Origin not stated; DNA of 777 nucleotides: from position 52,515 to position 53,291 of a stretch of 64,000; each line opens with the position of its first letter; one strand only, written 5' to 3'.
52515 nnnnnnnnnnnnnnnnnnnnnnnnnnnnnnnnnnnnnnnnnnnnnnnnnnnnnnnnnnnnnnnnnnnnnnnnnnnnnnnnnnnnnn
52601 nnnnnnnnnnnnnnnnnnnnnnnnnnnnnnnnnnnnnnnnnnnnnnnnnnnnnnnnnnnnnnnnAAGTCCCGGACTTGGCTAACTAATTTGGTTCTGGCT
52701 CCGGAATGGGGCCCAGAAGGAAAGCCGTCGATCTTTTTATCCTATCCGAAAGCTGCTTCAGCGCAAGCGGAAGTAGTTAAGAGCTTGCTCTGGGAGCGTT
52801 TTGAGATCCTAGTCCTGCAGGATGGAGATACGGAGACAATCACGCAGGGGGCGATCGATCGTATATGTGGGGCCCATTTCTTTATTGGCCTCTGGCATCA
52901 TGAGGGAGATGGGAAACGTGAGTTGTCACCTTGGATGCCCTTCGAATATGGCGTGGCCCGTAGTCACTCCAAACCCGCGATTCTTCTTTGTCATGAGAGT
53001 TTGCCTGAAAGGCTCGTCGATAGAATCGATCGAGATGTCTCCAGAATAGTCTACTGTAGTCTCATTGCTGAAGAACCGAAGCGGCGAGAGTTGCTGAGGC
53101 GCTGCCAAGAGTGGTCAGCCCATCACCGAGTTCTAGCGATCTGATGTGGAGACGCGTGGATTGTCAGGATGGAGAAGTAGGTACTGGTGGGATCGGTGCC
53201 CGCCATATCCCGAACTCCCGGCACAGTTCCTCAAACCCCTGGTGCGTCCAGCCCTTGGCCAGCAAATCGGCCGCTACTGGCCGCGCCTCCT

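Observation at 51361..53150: AT-shifted single-gene islet at the 3' flank of tRNA-Arg(CCT), encoding a tandem-ACT plus TIR/NDT/LOG-like protein: candidate ligand-gated nucleotide-processing or defence module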

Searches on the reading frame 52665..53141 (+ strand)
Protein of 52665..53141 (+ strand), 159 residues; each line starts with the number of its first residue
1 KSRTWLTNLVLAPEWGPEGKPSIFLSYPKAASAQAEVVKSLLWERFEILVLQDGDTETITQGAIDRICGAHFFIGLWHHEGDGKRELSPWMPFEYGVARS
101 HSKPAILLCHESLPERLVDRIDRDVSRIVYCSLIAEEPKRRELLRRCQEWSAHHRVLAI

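Call 29: search_solved_structures(query=A2, max_evalue=10, show_alignments=5)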
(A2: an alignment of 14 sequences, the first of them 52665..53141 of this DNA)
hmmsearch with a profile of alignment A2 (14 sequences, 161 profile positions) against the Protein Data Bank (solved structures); distinct sequences matched with E-value up to 10: 3.
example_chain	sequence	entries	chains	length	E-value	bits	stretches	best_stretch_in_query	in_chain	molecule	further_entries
8p2l_A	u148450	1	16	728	0.16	14.9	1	19-114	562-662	NAD(+) hydrolase SARM1,NAD(+) hydrolase tir-1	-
4bts_A2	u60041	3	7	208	0.35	13.7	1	90-138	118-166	40S RIBOSOMAL PROTEIN S8 | eS8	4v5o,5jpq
1vrm_A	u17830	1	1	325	1.6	11.6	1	107-156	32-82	hypothetical protein TM1553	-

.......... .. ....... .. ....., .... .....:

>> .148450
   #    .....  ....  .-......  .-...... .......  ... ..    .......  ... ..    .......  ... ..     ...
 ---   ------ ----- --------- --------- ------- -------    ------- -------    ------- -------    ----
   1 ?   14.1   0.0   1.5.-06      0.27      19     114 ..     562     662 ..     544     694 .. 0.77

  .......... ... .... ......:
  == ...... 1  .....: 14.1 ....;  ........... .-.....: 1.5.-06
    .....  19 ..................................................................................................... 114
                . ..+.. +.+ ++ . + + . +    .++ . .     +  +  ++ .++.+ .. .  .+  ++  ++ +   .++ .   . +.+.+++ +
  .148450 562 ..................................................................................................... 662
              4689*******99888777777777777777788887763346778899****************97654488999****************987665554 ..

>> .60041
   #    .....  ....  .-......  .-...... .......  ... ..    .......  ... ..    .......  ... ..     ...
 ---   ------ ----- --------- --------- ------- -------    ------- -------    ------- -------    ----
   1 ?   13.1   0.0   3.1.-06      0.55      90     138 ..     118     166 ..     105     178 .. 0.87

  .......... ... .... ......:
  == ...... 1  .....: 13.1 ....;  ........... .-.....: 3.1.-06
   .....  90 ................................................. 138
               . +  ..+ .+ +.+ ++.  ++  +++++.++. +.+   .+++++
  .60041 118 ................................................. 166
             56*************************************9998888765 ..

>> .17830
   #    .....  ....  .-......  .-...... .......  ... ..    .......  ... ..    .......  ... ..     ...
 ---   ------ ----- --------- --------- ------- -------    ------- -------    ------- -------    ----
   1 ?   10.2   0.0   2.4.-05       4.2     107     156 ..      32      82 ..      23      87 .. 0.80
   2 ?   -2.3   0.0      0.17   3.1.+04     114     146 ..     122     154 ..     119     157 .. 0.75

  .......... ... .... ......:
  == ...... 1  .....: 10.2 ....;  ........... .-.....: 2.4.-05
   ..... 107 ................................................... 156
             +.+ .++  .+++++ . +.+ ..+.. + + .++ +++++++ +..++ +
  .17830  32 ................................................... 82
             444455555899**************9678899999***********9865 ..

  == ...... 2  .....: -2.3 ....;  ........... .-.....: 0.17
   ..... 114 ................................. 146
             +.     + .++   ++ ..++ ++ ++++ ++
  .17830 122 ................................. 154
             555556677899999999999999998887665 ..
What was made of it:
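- On TIR domain (Pfam TIR_2 PF13676 / TIR PF01582): They align to the W and E of the SARM1/TIR-1 TIR, although the alignment is weak at E 0.16 (call 29).
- It aligns FLSYP with FISYR, W494 with W and E498 with E (call 29). The b1 FLSY and W-x-x-x-E motifs are TIR-like, and the best PDB sequence hit is a TIR (call 29).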

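Call 34: predict_structure(alignment_id=A2)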
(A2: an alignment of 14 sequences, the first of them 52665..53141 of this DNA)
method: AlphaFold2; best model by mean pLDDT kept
length: 159 residues; sequences in the alignment: 14
mean_pLDDT: 78.5   pTM: 0.77
mean pLDDT of the five models: 78.5, 77.8, 77.3, 77.2, 76.6
residues with pLDDT >= 90: 57; 70-90: 54; 50-70: 36; < 50: 12
segments of 3 or more residues with pLDDT < 50: 1-4, 157-159
pLDDT, mean of each block of 10 residues (from residue 1): 49 58 90 94 91 59 84 88 66 87 91 77 75 95 91 59
secondary structure, 60 per line:
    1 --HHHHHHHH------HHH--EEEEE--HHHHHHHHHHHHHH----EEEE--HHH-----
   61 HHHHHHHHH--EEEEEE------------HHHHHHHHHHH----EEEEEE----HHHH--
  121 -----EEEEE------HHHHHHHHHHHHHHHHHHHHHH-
elements in order: H3-10 E22-26 H29-42 E47-50 H61-69 E72-77 H90-100 E105-110 H115-118 E126-130 H137-158

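Call 40: search_protein_representatives(alignment_id=A2)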
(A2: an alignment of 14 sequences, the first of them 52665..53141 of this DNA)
Query: 14 sequences, 161 profile positions. Proteins with E-value up to 0.001 (for the whole library): 347; up to 1e-10: 145; up to 1e-30: 52. The best 150 are listed.
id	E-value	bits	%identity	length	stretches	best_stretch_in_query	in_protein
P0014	8.2e-73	259.6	-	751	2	2-161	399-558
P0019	3.3e-67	241.4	-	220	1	2-161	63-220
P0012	2.5e-65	235.3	-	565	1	2-161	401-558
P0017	8.7e-56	204.3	-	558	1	2-156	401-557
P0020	1.7e-39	151.4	-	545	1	12-154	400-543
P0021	8.5e-39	149.1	-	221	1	11-151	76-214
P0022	1.2e-38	148.6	-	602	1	14-154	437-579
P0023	1.5e-37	145.1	-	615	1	13-153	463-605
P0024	1.8e-36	141.5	-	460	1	11-153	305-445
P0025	1.7e-35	138.4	-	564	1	16-152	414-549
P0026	5.1e-35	136.8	-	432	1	3-160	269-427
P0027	8.7e-35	136.0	-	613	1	16-139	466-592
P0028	1.0e-34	135.8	-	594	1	13-156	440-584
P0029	1.1e-34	135.7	-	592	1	18-156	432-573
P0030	1.2e-34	135.6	-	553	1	3-153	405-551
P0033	3.3e-34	134.1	-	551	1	16-153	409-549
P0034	3.8e-34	133.9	-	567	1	7-153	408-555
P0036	9.7e-34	132.6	-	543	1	3-153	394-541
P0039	2.6e-33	131.2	-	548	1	16-151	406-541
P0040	2.7e-33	131.2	-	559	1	17-152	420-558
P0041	2.9e-33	131.1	-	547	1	12-148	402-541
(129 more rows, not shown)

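Call 74: search_protein_families(library=pfam, proteins=[P0020, P0022, P0023, P0025, P0027, P0028, P0029, P0030, P0033, P0034], max_evalue=0.5)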
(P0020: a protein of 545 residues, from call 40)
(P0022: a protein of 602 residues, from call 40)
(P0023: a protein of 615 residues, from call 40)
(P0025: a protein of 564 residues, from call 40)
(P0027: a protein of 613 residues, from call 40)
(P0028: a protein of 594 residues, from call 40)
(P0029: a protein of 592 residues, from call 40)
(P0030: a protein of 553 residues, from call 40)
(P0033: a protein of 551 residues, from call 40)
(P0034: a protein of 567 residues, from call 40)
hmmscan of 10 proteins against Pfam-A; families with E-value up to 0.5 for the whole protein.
P0020 (545 aa): 6 families
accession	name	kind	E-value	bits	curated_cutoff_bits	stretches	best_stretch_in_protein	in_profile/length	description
PF01842.31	ACT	-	8.7e-09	35.5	27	2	258-280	8-30/66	ACT domain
PF22629.2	ACT_AHAS_ss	-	3.5e-05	24.3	27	1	256-281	4-29/67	AHAS small subunit-like ACT domain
PF13291.12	ACT_4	-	0.0014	19.7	27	0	64-92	8-36/80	ACT domain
PF22190.2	TTHA0829-like_ACT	-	0.0034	17.8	27.4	1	64-92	4-30/70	TTHA0829-like ACT domain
PF13740.12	ACT_6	-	0.12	12.7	23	0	70-91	10-31/76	ACT domain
PF05014.21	Nuc_deoxyrib_tr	-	0.13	12.9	28.8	1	445-502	50-100/117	Nucleoside 2-deoxyribosyltransferase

P0022 (602 aa): 4 families
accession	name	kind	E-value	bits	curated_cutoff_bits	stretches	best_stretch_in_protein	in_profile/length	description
PF01842.31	ACT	-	6.7e-05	23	27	1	65-98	3-36/66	ACT domain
PF13271.11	DUF4062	-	0.089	13.4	24.7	1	461-502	19-62/82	Domain of unknown function (DUF4062)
PF05014.21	Nuc_deoxyrib_tr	-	0.098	13.2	28.8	1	474-539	44-101/117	Nucleoside 2-deoxyribosyltransferase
PF00816.26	Histone_HNS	-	0.13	12.5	25.6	1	313-326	13-26/38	H-NS histone C-terminal domain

P0023 (615 aa): 2 families
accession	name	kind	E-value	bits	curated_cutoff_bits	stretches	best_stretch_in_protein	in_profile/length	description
PF01842.31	ACT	-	0.0018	18.5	27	0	91-124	3-36/66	ACT domain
PF13291.12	ACT_4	-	0.18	13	27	0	90-122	8-40/80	ACT domain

P0025 (564 aa): 6 families
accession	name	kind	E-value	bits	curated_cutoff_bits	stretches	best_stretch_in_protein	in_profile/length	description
PF01842.31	ACT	-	3.3e-12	46.4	27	2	64-99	2-37/66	ACT domain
PF22629.2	ACT_AHAS_ss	-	2.1e-05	25.1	27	2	65-95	1-31/67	AHAS small subunit-like ACT domain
PF13291.12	ACT_4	-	0.00014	23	27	1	63-95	7-39/80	ACT domain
PF13840.12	ACT_7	-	0.00098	19.4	27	1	259-282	17-40/65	ACT domain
PF13676.11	TIR_2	-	0.003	18.5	28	1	421-509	1-92/122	TIR domain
PF22468.2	ACT_9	-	0.0068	16.6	27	1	69-96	8-35/61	ACT domain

P0027 (613 aa): 1 family
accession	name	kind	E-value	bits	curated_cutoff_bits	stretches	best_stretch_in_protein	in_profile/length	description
PF01842.31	ACT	-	0.00012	22.2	27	1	107-136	4-33/66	ACT domain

P0028 (594 aa): 4 families
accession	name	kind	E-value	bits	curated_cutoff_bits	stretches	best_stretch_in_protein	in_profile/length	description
PF01842.31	ACT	-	1.9e-09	37.5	27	2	270-330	4-62/66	ACT domain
PF13291.12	ACT_4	-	0.00046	21.3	27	0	77-112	8-43/80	ACT domain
PF22629.2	ACT_AHAS_ss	-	0.0039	17.8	27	0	270-307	2-39/67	AHAS small subunit-like ACT domain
PF13740.12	ACT_6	-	0.081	13.3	23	0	83-132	10-59/76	ACT domain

P0029 (592 aa): 3 families
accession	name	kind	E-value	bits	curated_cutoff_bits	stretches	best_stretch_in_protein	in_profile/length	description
PF01842.31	ACT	-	0.00019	21.6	27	1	75-101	3-29/66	ACT domain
PF05014.21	Nuc_deoxyrib_tr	-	0.0047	17.5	28.8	1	468-532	45-102/117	Nucleoside 2-deoxyribosyltransferase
PF15891.11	Nuc_deoxyri_tr2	-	0.074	13.8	30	1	464-530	46-105/105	Nucleoside 2-deoxyribosyltransferase like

P0030 (553 aa): 4 families
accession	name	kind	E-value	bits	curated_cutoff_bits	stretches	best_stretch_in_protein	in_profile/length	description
PF01842.31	ACT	-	3.3e-06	27.2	27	1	67-92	5-30/66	ACT domain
PF22629.2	ACT_AHAS_ss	-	0.066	13.8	27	0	261-284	5-28/67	AHAS small subunit-like ACT domain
PF22468.2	ACT_9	-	0.13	12.5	27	0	69-93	8-34/61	ACT domain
PF05014.21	Nuc_deoxyrib_tr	-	0.28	11.8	28.8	0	458-511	52-100/117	Nucleoside 2-deoxyribosyltransferase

P0033 (551 aa): 7 families
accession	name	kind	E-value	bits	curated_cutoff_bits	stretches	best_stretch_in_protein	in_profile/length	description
PF01842.31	ACT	-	6.1e-08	32.7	27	2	67-103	2-38/66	ACT domain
PF05014.21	Nuc_deoxyrib_tr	-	4.4e-05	24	28.8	1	452-511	50-102/117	Nucleoside 2-deoxyribosyltransferase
PF22190.2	TTHA0829-like_ACT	-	0.012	16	27.4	1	67-95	4-30/70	TTHA0829-like ACT domain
PF22468.2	ACT_9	-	0.012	15.8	27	0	72-97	8-35/61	ACT domain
PF22629.2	ACT_AHAS_ss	-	0.02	15.5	27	1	71-116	4-47/67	AHAS small subunit-like ACT domain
PF13291.12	ACT_4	-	0.098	13.8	27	0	63-100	4-41/80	ACT domain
PF13676.11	TIR_2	-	0.16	12.9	28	0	416-475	1-61/122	TIR domain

P0034 (567 aa): 8 families
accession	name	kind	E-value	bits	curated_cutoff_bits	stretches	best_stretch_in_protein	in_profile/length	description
PF01842.31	ACT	-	1.3e-08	34.9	27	2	251-279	6-34/66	ACT domain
PF13291.12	ACT_4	-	0.0015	19.6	27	0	250-280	11-41/80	ACT domain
PF22468.2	ACT_9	-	0.0037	17.4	27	1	71-115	6-46/61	ACT domain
PF22629.2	ACT_AHAS_ss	-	0.0054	17.3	27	0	250-278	3-31/67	AHAS small subunit-like ACT domain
PF13676.11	TIR_2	-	0.011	16.7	28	1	423-515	1-92/122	TIR domain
PF13740.12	ACT_6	-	0.011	16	23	0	254-276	11-33/76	ACT domain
PF24211.1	DUF7432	-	0.075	13.8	27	1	244-285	23-57/120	Family of unknown function (DUF7432)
PF09671.16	Spore_GerQ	-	0.22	11.9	25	1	413-460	11-57/76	Spore coat protein (Spore_GerQ)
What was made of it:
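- On Nucleoside 2-deoxyribosyltransferase family (Pfam PF05014): The best relative reaches 24.0 bits against a cutoff of 28.8 (call 74). The Glu lies inside the matched profile segment 45-102 (call 74).
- TIR_2 covers profile positions 1-92 and NDT covers 45-102 (call 74). The TIR_2 and NDT hits in relatives are all below gathering scores (call 74), and the SARM1 alignment is weak (E 0.16-0.6).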

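Call 80: fold_search(model_id=the predicted structure, library=viral)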
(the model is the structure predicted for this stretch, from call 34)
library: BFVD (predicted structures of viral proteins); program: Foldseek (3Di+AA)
matches with E <= 10: 869; with E <= 0.001: 9
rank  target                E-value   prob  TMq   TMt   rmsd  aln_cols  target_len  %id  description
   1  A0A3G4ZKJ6            9.4e-05  1.00  0.58  0.31   4.1       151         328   18  Uncharacterized protein [Terrestrivirus sp.]
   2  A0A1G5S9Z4            1.1e-04  1.00  0.40  0.32   4.9       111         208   20  (no name in the UniProt tables at hand)
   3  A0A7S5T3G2            1.3e-04  1.00  0.43  0.40   7.7       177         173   16  (no name in the UniProt tables at hand)
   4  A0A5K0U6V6            1.4e-04  1.00  0.45  0.43   8.7       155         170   13  Nucleoside 2-deoxyribosyltransferase [Yasminevirus sp. GU-2018]
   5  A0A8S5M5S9            4.2e-04  1.00  0.39  0.41   4.9       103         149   16  Nucleoside 2-deoxyribosyltransferase [Podoviridae sp. ctaNW81]
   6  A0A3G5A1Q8            5.4e-04  1.00  0.44  0.46   2.8        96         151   11  Nucleoside 2-deoxyribosyltransferase [Harvfovirus sp.]
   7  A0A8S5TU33            6.2e-04  1.00  0.46  0.22   5.6       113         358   17  Deoxyribosyltransferase [Siphoviridae sp. ctYcY12]
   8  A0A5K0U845            8.0e-04  1.00  0.44  0.24   5.6       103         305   14  Nucleoside 2-deoxyribosyltransferase (Fragment) [Yasminevirus sp. GU-2018]
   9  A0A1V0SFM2            8.0e-04  1.00  0.51  0.58   4.8       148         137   20  Nucleoside 2-deoxyribosyltransferase [Hokovirus HKV1]
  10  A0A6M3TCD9            1.0e-03  1.00  0.57  0.34   4.8       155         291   14  (no name in the UniProt tables at hand)
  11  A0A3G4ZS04            1.2e-03  1.00  0.59  0.53   4.7       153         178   16  Uncharacterized protein [Terrestrivirus sp.]
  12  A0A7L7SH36            1.5e-03  1.00  0.53  0.57   4.6       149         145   11  Deoxyuridine triphosphatase [Gordonia phage Archimedes]
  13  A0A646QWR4            2.6e-03  1.00  0.48  0.51   5.6       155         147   13  (no name in the UniProt tables at hand)
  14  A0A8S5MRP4            2.7e-03  1.00  0.54  0.31   4.6       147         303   16  CMP/hydroxymethyl CMP hydrolase [Siphoviridae sp. ctD6g5]
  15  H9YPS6                3.8e-03  1.00  0.48  0.42   6.6       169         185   11  (no name in the UniProt tables at hand)
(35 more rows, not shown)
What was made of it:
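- The viral library returns NDTs, a CMP hydrolase and a CAP12 TIR (call 80).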

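Call 87: find_encoding_contigs(protein=P0025, flank=8000, max_places=2)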
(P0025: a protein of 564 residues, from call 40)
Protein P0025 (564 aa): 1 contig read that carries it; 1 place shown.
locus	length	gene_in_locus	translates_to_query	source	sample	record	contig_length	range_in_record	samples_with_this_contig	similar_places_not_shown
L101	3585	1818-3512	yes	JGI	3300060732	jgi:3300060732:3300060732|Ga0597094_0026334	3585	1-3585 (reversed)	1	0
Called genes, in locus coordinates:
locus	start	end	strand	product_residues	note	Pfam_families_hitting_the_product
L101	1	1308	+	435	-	?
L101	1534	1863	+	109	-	-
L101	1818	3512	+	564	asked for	PF01842:ACT (faint), PF22629:ACT_AHAS_ss (faint)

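Call 88: find_encoding_contigs(protein=P0033, flank=8000, max_places=2)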
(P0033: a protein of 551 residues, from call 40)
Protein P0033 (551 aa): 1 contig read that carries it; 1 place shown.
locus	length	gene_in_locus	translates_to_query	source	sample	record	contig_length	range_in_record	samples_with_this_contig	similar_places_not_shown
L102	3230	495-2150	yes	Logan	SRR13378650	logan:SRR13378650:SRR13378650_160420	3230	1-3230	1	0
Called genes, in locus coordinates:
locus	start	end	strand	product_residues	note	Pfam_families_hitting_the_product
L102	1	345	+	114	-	?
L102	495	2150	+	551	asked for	PF01842:ACT (faint)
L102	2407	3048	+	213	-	PF01810:LysE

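Call 89: list_cluster_members(proteins=[P0023, P0027, P0028, P0029, P0030, P0034, P0036, P0039, P0040, P0041])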
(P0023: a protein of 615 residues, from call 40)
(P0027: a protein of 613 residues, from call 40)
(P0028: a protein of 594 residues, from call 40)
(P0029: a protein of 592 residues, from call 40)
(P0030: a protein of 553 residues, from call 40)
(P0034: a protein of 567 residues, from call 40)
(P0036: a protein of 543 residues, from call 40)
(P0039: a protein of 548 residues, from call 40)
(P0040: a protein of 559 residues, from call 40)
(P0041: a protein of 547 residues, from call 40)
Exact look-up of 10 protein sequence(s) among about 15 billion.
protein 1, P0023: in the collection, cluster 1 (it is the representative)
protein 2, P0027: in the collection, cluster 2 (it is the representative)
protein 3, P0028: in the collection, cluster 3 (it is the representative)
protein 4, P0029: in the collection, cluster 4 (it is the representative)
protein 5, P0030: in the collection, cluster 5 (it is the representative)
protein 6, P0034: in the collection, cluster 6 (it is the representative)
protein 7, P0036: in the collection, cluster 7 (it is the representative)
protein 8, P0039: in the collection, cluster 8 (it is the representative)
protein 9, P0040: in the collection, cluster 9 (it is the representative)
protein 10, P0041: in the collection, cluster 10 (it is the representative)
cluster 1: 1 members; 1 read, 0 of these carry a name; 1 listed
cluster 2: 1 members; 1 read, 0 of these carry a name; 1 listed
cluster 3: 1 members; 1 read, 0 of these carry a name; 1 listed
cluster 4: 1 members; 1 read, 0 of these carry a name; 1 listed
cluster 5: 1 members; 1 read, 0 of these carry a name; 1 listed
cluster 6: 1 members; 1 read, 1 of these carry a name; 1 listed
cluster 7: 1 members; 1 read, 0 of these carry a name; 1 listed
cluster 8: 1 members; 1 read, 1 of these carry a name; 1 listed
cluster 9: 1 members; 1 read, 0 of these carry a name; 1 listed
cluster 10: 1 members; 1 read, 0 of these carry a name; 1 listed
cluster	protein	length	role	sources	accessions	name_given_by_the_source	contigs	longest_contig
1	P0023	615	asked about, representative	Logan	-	-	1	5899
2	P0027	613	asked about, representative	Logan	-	-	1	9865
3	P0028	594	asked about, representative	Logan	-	-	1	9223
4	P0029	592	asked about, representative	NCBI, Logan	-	-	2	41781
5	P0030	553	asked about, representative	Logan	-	-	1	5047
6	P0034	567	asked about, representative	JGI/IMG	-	ACT domain-containing protein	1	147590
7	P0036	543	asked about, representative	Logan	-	-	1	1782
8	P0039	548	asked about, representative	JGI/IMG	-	hypothetical protein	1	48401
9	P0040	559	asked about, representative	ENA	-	-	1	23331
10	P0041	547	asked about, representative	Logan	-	-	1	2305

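Call 90: find_encoding_contigs(protein=P0034, flank=9000, max_places=1)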
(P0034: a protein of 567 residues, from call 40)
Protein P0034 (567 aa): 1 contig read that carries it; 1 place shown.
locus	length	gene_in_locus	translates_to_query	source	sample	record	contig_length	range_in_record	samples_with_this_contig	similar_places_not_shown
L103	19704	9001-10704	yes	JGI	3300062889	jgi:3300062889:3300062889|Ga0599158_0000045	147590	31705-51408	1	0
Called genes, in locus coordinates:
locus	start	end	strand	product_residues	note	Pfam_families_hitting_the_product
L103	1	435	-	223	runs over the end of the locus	PF13483:Lactamase_B_3, PF12706:Lactamase_B_2 (weak)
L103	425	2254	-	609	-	PF07690:MFS_1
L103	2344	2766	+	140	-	PF01047:MarR, PF12802:MarR_2, PF13463:HTH_27 (faint)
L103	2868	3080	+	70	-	-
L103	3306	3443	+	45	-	-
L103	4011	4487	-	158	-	PF07366:SnoaL, PF12680:SnoaL_2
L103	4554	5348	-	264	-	PF05690:ThiG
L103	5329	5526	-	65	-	PF02597:ThiS, PF06805:Lambda_tail_I (weak)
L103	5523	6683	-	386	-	PF00890:FAD_binding_2, PF01266:DAO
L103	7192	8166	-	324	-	PF13276:HTH_21, PF00665:rve, PF13683:rve_3, PF13333:rve_2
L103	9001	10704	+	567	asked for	PF01842:ACT (faint)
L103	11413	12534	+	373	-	PF04607:RelA_SpoT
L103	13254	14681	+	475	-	-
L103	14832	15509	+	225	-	-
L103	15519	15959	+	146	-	-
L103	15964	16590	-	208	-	PF02627:CMD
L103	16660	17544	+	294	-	PF04542:Sigma70_r2, PF04545:Sigma70_r4 (faint), PF08281:Sigma70_r4_2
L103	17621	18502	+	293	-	-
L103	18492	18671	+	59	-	PF04014:MazE_antitoxin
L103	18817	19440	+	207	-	PF02581:TMP-TENI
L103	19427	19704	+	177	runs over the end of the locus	-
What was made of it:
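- An integrase, RelA_SpoT and MazE in L103 (call 90).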

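Call 91: find_encoding_contigs(protein=P0039, flank=9000, max_places=1)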
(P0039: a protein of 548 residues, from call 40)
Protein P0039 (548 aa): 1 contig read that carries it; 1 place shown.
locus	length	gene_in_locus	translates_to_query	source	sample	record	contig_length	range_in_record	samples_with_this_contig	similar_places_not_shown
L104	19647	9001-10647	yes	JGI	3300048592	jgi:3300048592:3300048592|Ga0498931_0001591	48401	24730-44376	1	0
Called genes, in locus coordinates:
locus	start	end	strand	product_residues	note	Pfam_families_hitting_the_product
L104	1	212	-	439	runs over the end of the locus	PF06245:DUF1015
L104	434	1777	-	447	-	PF05221:AdoHcyase, PF00670:AdoHcyase_NAD, PF02826:2-Hacid_dh_C (weak)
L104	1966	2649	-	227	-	PF00697:PRAI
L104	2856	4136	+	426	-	-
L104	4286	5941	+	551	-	PF13191:AAA_16 (weak), PF13401:AAA_22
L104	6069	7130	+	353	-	-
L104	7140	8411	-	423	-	PF07690:MFS_1, PF12832:MFS_1_like (faint), PF07690:MFS_1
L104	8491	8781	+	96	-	-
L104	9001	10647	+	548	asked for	PF01842:ACT (faint)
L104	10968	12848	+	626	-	-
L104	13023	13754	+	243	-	PF04028:DUF374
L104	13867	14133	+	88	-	PF00550:PP-binding (weak)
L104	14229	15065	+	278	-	-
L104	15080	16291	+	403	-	PF00109:ketoacyl-synt, PF00108:Thiolase_N (faint), PF02801:Ketoacyl-synt_C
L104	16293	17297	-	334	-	PF08450:SGL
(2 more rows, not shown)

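Call 92: find_encoding_contigs(protein=P0029, flank=9000, max_places=1)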
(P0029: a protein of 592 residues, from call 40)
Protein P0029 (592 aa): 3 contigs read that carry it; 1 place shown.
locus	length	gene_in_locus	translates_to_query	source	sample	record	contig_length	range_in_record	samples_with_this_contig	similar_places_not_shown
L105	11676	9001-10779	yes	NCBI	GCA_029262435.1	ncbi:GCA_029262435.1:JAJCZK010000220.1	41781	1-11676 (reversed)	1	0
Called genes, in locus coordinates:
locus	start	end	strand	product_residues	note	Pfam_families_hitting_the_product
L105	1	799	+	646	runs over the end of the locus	PF00082:Peptidase_S8, PF17957:Big_7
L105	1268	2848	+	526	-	PF00072:Response_reg (weak), PF02518:HATPase_c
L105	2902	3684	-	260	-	PF02353:CMAS (faint), PF13489:Methyltransf_23, PF13649:Methyltransf_25, PF13847:Methyltransf_31, PF08241:Methyltransf_11, PF08242:Methyltransf_12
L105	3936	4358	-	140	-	-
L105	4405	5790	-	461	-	-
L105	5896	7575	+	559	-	-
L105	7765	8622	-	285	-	-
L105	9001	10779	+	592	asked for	-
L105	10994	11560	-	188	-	-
